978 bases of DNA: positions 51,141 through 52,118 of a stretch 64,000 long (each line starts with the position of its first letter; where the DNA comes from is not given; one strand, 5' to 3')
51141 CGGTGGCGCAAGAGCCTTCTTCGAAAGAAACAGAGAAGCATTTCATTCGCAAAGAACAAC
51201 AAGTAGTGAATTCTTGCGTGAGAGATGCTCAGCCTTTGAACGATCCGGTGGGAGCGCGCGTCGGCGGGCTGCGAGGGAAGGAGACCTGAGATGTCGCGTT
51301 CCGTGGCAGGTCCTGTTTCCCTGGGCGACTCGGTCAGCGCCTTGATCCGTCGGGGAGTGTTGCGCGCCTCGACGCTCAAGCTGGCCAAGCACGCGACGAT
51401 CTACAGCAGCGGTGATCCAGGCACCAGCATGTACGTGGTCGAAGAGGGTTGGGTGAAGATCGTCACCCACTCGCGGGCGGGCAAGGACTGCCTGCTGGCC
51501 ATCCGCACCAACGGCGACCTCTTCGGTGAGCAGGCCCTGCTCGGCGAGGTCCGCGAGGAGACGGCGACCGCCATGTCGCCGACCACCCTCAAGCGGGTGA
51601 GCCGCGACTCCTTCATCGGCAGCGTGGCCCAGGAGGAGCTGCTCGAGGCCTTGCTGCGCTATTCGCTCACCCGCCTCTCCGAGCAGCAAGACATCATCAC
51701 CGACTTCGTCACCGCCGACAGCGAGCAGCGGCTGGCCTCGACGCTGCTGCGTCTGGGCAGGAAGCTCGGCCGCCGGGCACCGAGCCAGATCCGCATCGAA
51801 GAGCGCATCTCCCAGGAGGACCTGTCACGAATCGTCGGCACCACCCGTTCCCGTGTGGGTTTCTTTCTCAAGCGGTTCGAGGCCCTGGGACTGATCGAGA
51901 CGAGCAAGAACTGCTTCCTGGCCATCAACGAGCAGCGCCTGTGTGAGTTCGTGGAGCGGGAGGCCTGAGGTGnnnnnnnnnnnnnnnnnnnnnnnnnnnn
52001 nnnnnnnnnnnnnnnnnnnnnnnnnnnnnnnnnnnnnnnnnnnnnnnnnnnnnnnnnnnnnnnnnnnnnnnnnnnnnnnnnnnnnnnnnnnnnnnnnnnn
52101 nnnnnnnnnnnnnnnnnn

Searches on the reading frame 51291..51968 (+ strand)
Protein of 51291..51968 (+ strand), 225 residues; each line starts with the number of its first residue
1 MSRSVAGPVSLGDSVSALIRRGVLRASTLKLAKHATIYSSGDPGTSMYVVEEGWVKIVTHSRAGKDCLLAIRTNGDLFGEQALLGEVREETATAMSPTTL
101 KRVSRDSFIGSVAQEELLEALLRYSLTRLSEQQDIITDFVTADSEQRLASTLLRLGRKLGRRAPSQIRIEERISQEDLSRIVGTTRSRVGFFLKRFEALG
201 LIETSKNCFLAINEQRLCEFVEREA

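Call 12: search_protein_families(library=pfam, proteins=[window:51291-51968:+])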
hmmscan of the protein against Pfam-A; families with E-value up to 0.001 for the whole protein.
window:51291-51968:+ (225 aa): 3 families
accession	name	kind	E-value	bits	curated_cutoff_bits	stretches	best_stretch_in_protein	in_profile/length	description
PF00027.35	cNMP_binding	-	1.4e-18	67.1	27.5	1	30-109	3-83/89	Cyclic nucleotide-binding domain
PF13545.12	HTH_Crp_2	-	2.3e-11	43.9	27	1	146-219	1-69/70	Crp-like helix-turn-helix domain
PF13412.12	HTH_24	-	0.00026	20.9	21.9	1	171-203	16-48/48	Winged helix-turn-helix DNA-binding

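Call 15: find_homologous_proteins(query=window:51291-51965:+, max_evalue=1e-20)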
Query window:51291-51965:+ (225 aa): 273 proteins with E <= 1e-20 among 1144 candidates; the best 120 are listed.
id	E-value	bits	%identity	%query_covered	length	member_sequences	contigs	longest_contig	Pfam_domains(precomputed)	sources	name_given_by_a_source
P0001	1.8e-136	470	100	100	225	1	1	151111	PF13545.13,PF00027.36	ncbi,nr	ncbi:MAG TPA: Crp/Fnr family transcriptional regulator [Thermoanaerobaculia bacterium]|nr:Crp/Fnr fa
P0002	1.4e-93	330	71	99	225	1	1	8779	PF13545.13,PF00027.36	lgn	-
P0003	8.3e-83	295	80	80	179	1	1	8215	PF13545.13,PF00027.36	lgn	-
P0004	8.7e-71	256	55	99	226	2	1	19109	PF13545.13,PF00027.36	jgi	jgi:CRP-like cAMP-binding protein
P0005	1.3e-60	223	51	94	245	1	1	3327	PF13545.13,PF00027.36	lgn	-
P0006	1.6e-59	219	52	96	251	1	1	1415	PF13545.13,PF00027.36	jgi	jgi:CRP/FNR family transcriptional regulator, cyclic AMP receptor protein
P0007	3.6e-59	218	51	99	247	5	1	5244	PF13545.13,PF00027.36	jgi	jgi:CRP/FNR family cyclic AMP-dependent transcriptional regulator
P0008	4.4e-59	218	51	98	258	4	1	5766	PF13545.13,PF00027.36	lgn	-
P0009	9.6e-58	213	51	98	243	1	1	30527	PF13545.13,PF00027.36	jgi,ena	jgi:CRP-like cAMP-binding protein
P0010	2.3e-57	212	50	95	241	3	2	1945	PF13545.13,PF00027.36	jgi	jgi:CRP-like cAMP-binding protein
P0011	6.5e-57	210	48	95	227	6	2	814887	PF13545.13,PF00027.36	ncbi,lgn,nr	ncbi:Crp/Fnr family transcriptional regulator [Actinokineospora spheciospongiae]|nr:Crp/Fnr family t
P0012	1.1e-56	210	51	98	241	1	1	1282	PF13545.13,PF00027.36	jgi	jgi:CRP/FNR family transcriptional regulator, cyclic AMP receptor protein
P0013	1.5e-56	209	52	94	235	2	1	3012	PF13545.13,PF00027.36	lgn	-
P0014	1.6e-56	209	51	98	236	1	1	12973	PF13545.13,PF00027.36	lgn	-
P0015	6.6e-56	207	51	98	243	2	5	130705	PF13545.13,PF00027.36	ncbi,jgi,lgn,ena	-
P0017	1.7e-55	206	49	95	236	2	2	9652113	PF13545.13,PF00027.36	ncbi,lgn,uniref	ncbi:Crp/Fnr family transcriptional regulator [Kitasatospora sp. NBC_01560]|uniref:Crp/Fnr family tr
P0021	1.3e-54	203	50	95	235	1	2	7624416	PF13545.13,PF00027.36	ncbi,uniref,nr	ncbi:CRP-like cAMP-binding protein [Streptomyces sp. 1114.5]|uniref:Crp/Fnr family transcriptional r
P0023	3.6e-54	202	47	98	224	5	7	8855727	PF13545.13,PF00027.36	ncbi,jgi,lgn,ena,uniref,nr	ncbi:Crp/Fnr family transcriptional regulator [Microbispora hainanensis]|jgi:CRP-like cAMP-binding p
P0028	2.8e-53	199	48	99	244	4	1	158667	PF13545.13,PF00027.36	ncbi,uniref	ncbi:Crp/Fnr family transcriptional regulator [Micromonospora tulbaghiae]|uniref:Crp/Fnr family tran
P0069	2.0e-49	186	46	93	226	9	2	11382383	PF13545.13,PF00027.36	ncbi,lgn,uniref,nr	ncbi:Crp/Fnr family transcriptional regulator [Streptosporangium subroseum]|uniref:Crp/Fnr family tr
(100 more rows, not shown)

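Call 16: find_encoding_contigs(protein=P0002, flank=10000, max_places=3)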
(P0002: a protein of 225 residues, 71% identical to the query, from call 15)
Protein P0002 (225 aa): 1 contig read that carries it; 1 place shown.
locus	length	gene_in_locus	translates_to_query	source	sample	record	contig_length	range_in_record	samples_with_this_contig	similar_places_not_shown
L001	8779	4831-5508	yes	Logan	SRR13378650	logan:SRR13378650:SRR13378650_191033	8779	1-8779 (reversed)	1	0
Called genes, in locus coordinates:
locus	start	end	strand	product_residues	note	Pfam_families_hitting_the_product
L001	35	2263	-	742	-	PF00698:Acyl_transf_1, PF03060:NMO (weak), PF21607:FabD_helical_ins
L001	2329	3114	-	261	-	PF00378:ECH_1, PF16113:ECH_2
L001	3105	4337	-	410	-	PF01154:HMG_CoA_synt_N, PF08540:HMG_CoA_synt_C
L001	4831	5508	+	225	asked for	PF00027:cNMP_binding, PF13545:HTH_Crp_2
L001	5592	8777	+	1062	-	?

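Call 17: find_encoding_contigs(protein=P0003, flank=10000, max_places=3)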
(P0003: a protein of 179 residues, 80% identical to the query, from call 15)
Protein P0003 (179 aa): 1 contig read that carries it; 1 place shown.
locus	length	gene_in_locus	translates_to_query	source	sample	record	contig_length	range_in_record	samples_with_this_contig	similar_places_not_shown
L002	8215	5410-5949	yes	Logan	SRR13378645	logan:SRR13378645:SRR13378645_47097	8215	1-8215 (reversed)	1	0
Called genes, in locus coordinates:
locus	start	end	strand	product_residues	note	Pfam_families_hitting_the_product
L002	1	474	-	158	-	?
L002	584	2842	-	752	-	PF00698:Acyl_transf_1, PF03060:NMO (weak), PF21607:FabD_helical_ins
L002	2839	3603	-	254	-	PF00378:ECH_1, PF16113:ECH_2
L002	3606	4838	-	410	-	PF01154:HMG_CoA_synt_N, PF08540:HMG_CoA_synt_C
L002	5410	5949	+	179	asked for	PF00027:cNMP_binding, PF13545:HTH_Crp_2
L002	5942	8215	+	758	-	?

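Call 18: find_encoding_contigs(protein=P0004, flank=10000, max_places=3)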
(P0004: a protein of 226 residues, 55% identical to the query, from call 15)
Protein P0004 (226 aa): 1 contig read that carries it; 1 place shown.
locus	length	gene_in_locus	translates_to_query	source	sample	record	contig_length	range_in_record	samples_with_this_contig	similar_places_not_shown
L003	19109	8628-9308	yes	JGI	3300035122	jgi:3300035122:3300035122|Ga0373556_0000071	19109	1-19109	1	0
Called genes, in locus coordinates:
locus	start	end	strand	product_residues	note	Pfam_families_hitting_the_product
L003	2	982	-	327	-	?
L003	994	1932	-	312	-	PF05721:PhyH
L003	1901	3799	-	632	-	PF00501:AMP-binding, PF13193:AMP-binding_C, PF00550:PP-binding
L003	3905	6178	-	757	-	PF00698:Acyl_transf_1, PF03060:NMO (weak), PF21607:FabD_helical_ins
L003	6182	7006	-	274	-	PF00378:ECH_1, PF16113:ECH_2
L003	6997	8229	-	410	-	PF01154:HMG_CoA_synt_N, PF08540:HMG_CoA_synt_C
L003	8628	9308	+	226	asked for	PF00027:cNMP_binding, PF13545:HTH_Crp_2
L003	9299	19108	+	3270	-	?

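Call 24: find_related_loci(query=window:51291-51965:+, collection=genome_contigs, flank=10000)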
Query window:51291-51965:+ (225 aa) in genome_contigs; peptide patterns used: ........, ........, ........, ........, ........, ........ (x = any residue, [..] = any of these).
475 stretches matched a pattern; 10 encode a relative of the query (tblastn E <= 1e-3); 10 distinct loci.
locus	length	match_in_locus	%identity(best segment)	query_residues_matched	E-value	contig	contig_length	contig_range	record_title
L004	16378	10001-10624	33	15-223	2e-25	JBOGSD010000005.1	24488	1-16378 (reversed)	MAG: bacterium isolate M3-S_metabat2.bin.423 k127_2529952, whole genome shotgun sequence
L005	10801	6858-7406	31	37-217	1e-19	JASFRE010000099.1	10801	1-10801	MAG: Candidatus Eiseniibacteriota bacterium isolate D1103M02metaG_Bin_100 D1103M02metaG_FD_scaffold_2109_c1, whole genom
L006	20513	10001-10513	27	21-189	1e-14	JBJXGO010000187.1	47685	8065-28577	MAG: Saprospiraceae bacterium isolate F1F2.bin.255 k127_6509590, whole genome shotgun sequence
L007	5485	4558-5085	30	29-202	1e-14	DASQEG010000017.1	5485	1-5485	MAG TPA_asm: Bryobacteraceae bacterium isolate SMAG_U11747 k141_608423, whole genome shotgun sequence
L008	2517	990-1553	28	37-212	9e-14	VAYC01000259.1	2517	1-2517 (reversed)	MAG: Actinobacteria bacterium isolate AC_48 14_1009_16_30cm_scaffold_101215, whole genome shotgun sequence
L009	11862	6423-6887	27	37-189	7e-13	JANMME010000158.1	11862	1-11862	MAG: Saprospiraceae bacterium isolate OTE_58_metabat_558 OTE_58_k141_4699968, whole genome shotgun sequence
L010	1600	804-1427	27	12-214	1e-12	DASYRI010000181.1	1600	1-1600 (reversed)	MAG TPA_asm: Gemmatimonadales bacterium isolate SMAG_U4507 k141_2269006, whole genome shotgun sequence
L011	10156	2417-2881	26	37-189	2e-12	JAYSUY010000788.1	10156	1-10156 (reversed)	MAG: Saprospiraceae bacterium isolate GFS_12690 GFS_12690_787, whole genome shotgun sequence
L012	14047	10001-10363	32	11-137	4e-11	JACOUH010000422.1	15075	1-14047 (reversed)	MAG: Planctomycetota bacterium isolate NC_groundwater_65_Pr7_S-0.65um_66_14 FFV18_Sp65_scaffold_684824, whole genome sho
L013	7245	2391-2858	30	30-183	6e-9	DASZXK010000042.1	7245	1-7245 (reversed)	MAG TPA_asm: Polyangiaceae bacterium isolate SMAG_U6181 k141_1033561, whole genome shotgun sequence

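Call 27: find_encoding_contigs(protein=P0069, flank=10000, max_places=2)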
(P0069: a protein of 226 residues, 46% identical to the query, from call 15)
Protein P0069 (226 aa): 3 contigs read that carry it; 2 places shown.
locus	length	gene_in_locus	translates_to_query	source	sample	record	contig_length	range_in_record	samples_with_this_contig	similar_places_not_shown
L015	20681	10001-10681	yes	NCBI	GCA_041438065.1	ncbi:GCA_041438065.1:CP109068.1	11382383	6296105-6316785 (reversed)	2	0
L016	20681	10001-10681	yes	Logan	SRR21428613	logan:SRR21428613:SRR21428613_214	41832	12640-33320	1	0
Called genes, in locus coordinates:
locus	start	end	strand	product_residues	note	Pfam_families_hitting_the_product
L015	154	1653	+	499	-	PF07690:MFS_1, PF00083:Sugar_tr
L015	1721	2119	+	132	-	PF11528:DUF3224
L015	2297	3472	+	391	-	PF00067:p450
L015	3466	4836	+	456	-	PF01039:Carboxyl_trans, PF03255:ACCA (weak), PF06833:MdcE (weak)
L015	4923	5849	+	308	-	PF19505:DUF6039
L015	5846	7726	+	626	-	PF00501:AMP-binding, PF13193:AMP-binding_C, PF00550:PP-binding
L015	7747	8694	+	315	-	PF05721:PhyH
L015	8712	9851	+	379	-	PF00561:Abhydrolase_1 (faint)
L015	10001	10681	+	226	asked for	PF00027:cNMP_binding, PF13545:HTH_Crp_2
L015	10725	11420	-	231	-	PF02585:PIG-L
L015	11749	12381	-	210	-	PF00072:Response_reg, PF00196:GerE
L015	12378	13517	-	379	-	PF07730:HisKA_3, PF13581:HATPase_c_2 (faint), PF02518:HATPase_c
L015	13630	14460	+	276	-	PF01790:LGT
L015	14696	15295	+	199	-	PF03596:Cad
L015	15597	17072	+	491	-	PF00544:Pectate_lyase_4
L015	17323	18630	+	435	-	PF07690:MFS_1, PF12832:MFS_1_like, PF00083:Sugar_tr, PF07690:MFS_1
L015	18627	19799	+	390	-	-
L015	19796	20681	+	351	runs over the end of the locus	PF06032:S-Me-THD_N, PF20906:S-Me-THD_C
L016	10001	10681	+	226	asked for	PF00027:cNMP_binding, PF13545:HTH_Crp_2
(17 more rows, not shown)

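Call 28: find_encoding_contigs(protein=P0011, flank=10000, max_places=2)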
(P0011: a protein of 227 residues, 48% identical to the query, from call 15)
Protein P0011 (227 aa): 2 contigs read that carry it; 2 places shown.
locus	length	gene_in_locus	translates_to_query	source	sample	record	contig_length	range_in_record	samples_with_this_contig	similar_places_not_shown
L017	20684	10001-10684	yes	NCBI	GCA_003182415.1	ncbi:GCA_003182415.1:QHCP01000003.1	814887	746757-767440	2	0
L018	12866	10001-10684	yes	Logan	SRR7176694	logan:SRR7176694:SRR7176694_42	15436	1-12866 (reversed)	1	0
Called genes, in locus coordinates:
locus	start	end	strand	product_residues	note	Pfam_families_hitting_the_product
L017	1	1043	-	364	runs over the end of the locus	PF01757:Acyl_transf_3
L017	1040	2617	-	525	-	PF00931:NB-ARC (faint), PF01695:IstB_IS21 (faint), PF02463:SMC_N (faint), PF13191:AAA_16 (faint), PF13555:AAA_29 (faint), PF00005:ABC_tran, PF13304:AAA_21 (weak), PF00005:ABC_tran, +3 more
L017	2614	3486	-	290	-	PF00528:BPD_transp_1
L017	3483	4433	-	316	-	PF19300:BPD_transp_1_N, PF00528:BPD_transp_1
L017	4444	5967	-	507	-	PF00496:SBP_bac_5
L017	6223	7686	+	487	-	PF07690:MFS_1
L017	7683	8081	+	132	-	PF11528:DUF3224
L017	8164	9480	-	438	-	PF01381:HTH_3, PF12844:HTH_19 (weak), PF13443:HTH_26 (faint), PF13560:HTH_31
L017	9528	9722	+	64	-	-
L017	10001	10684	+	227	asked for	PF00027:cNMP_binding, PF13545:HTH_Crp_2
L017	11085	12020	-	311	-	PF04116:FA_hydroxylase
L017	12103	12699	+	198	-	PF00440:TetR_N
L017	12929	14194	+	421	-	-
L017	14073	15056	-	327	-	-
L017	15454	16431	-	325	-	-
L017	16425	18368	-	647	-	-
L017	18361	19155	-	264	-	-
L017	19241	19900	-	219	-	PF00027:cNMP_binding, PF13545:HTH_Crp_2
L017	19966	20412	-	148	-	PF11969:DcpS_C, PF01230:HIT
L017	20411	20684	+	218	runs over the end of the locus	PF00440:TetR_N, PF17928:TetR_C_22 (weak)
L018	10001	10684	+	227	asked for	PF00027:cNMP_binding, PF13545:HTH_Crp_2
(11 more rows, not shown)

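Call 35: find_related_loci(query=A1, collection=metagenome_contigs, flank=10000)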
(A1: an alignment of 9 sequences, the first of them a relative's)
Query A1 (225 aa) in metagenome_contigs; peptide patterns used: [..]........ (x = any residue, [..] = any of these).
600 stretches matched a pattern (row limit reached: there are more); 595 encode a relative of the query (tblastn E <= 1e-3); the best 80 are kept; 80 distinct loci.
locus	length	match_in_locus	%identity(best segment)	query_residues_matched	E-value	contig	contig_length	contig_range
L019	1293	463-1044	48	29-222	7e-49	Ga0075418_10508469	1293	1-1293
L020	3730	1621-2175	37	29-213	3e-30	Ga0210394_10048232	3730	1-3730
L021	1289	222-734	39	33-203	5e-31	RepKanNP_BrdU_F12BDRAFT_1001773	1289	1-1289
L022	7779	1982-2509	39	30-205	7e-30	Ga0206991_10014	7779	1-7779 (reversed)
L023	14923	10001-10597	36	19-217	9e-30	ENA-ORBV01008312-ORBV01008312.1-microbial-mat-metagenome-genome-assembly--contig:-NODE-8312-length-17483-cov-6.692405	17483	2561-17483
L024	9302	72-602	37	27-203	8e-29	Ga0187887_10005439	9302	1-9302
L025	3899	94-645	34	28-207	8e-29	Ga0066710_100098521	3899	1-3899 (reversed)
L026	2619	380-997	35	8-203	7e-29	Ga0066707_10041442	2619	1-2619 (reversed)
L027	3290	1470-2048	35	33-225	6e-29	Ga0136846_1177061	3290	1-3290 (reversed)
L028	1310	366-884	36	31-203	6e-29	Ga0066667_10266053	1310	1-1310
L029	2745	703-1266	37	24-213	2e-28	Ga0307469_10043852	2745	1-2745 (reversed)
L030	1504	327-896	35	27-217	2e-28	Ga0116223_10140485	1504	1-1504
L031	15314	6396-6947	35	21-203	3e-28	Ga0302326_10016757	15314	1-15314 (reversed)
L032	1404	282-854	36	13-203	3e-28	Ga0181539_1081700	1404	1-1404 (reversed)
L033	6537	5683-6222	37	26-205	9e-28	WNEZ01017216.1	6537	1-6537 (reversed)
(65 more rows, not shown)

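Call 38: find_encoding_contigs(protein=P0015, flank=10000, max_places=1)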
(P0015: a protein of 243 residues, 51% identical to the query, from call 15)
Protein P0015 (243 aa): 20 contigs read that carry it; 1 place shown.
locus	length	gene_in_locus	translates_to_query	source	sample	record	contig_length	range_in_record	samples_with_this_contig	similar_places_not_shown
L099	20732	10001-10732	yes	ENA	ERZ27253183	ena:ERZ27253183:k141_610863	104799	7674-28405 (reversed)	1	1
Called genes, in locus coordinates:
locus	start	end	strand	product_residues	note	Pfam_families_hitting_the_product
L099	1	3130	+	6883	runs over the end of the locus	-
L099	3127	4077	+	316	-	PF18238:LnmK_N_HDF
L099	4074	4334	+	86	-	PF00550:PP-binding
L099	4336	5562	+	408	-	PF01154:HMG_CoA_synt_N, PF08540:HMG_CoA_synt_C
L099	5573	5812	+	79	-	PF00550:PP-binding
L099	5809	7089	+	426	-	PF00109:ketoacyl-synt, PF02801:Ketoacyl-synt_C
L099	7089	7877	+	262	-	PF00975:Thioesterase, PF12697:Abhydrolase_6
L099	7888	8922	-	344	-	PF13384:HTH_23 (faint)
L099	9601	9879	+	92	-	-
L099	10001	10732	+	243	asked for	PF00027:cNMP_binding, PF13545:HTH_Crp_2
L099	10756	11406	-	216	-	PF19726:DUF6218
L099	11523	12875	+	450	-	PF00999:Na_H_Exchanger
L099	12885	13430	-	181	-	PF08002:DUF1697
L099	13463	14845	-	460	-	PF00501:AMP-binding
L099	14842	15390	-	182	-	-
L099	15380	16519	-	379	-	PF00109:ketoacyl-synt, PF02801:Ketoacyl-synt_C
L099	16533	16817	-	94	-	PF00550:PP-binding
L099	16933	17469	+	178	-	PF08002:DUF1697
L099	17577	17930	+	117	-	PF12680:SnoaL_2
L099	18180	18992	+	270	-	PF13489:Methyltransf_23, PF13847:Methyltransf_31, PF08241:Methyltransf_11, PF08242:Methyltransf_12, PF13649:Methyltransf_25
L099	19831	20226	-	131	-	PF00903:Glyoxalase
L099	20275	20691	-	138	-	PF01575:MaoC_dehydratas, PF13452:FAS1_DH_region, PF13622:4HBT_3 (faint)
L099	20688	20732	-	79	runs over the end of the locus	-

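Call 39: find_encoding_contigs(protein=P0028, flank=10000, max_places=1)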
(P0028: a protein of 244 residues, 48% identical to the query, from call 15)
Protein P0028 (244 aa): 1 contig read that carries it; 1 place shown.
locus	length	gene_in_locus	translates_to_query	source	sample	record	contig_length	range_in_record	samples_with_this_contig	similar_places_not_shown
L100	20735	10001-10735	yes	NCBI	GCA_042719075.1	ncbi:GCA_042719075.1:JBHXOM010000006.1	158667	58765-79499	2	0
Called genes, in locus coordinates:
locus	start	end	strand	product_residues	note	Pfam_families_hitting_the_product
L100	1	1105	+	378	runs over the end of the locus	-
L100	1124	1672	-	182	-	PF00440:TetR_N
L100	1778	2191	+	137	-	PF12680:SnoaL_2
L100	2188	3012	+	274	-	PF05368:NmrA (faint), PF13460:NAD_binding_10 (faint)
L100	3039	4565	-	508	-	PF00501:AMP-binding, PF13193:AMP-binding_C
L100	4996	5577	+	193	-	PF00027:cNMP_binding, PF13545:HTH_Crp_2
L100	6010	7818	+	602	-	PF00501:AMP-binding, PF13193:AMP-binding_C, PF00550:PP-binding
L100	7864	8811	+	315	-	PF05721:PhyH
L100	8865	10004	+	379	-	PF00561:Abhydrolase_1 (faint)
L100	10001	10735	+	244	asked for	PF00027:cNMP_binding, PF13545:HTH_Crp_2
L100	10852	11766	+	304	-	PF19505:DUF6039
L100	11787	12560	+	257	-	PF00378:ECH_1, PF16113:ECH_2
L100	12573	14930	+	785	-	PF00698:Acyl_transf_1, PF03060:NMO (faint), PF21607:FabD_helical_ins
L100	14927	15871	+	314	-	PF19505:DUF6039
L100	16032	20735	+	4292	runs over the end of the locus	PF00668:Condensation, PF00501:AMP-binding, PF13193:AMP-binding_C, PF00550:PP-binding, PF00881:Nitroreductase, PF00109:ketoacyl-synt, PF02801:Ketoacyl-synt_C, PF22336:RhiE-like_linker, +13 more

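Call 40: find_encoding_contigs(protein=P0023, flank=10000, max_places=1)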
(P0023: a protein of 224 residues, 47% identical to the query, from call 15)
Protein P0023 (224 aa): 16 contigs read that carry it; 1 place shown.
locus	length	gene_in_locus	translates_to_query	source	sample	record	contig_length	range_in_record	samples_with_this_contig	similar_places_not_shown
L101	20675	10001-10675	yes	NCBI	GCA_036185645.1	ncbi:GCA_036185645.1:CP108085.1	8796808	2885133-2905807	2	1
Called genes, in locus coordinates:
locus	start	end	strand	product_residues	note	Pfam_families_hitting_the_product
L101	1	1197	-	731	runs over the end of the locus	PF14742:GDE_N_bis, PF06202:GDE_C (faint), PF22422:MGH1-like_GH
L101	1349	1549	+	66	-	-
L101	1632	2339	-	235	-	-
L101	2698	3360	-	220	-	PF02469:Fasciclin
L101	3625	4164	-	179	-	-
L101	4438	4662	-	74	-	-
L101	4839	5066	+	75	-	PF11160:Hva1_TUDOR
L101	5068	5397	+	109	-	PF11338:DUF3140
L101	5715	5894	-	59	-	PF14020:DUF4236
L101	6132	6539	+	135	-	PF03860:Csp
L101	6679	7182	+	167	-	PF01047:MarR, PF12802:MarR_2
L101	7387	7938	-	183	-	-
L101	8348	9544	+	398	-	PF00067:p450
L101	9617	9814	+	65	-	PF13459:Fer4_15, PF13370:Fer4_13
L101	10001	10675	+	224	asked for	PF00027:cNMP_binding, PF13545:HTH_Crp_2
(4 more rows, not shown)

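Call 41: find_encoding_contigs(protein=P0017, flank=10000, max_places=1)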
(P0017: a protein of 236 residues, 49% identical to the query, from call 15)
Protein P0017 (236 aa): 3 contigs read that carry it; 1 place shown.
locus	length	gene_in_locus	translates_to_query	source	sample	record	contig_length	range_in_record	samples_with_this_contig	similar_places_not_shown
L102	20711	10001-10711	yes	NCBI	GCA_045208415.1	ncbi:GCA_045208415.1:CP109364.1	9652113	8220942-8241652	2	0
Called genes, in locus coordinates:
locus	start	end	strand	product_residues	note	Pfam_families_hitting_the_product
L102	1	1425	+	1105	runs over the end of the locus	PF00668:Condensation, PF00501:AMP-binding, PF13193:AMP-binding_C, PF00550:PP-binding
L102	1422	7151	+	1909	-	PF00668:Condensation, PF00501:AMP-binding, PF13193:AMP-binding_C, PF00550:PP-binding, PF00975:Thioesterase, PF05977:MFS_3, PF07690:MFS_1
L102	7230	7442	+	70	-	PF03621:MbtH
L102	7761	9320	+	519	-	PF00083:Sugar_tr (weak), PF07690:MFS_1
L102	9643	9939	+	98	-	-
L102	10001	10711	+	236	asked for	PF00027:cNMP_binding, PF13545:HTH_Crp_2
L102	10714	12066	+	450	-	PF00999:Na_H_Exchanger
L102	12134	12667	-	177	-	PF08002:DUF1697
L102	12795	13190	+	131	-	PF01243:PNPOx_N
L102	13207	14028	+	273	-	PF01209:Ubie_methyltran, PF13489:Methyltransf_23, PF08241:Methyltransf_11, PF08242:Methyltransf_12, PF13649:Methyltransf_25, PF13847:Methyltransf_31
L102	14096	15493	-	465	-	PF00501:AMP-binding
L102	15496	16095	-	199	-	-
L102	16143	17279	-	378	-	PF00109:ketoacyl-synt, PF00108:Thiolase_N (weak), PF02801:Ketoacyl-synt_C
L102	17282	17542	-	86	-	PF00550:PP-binding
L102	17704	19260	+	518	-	PF00496:SBP_bac_5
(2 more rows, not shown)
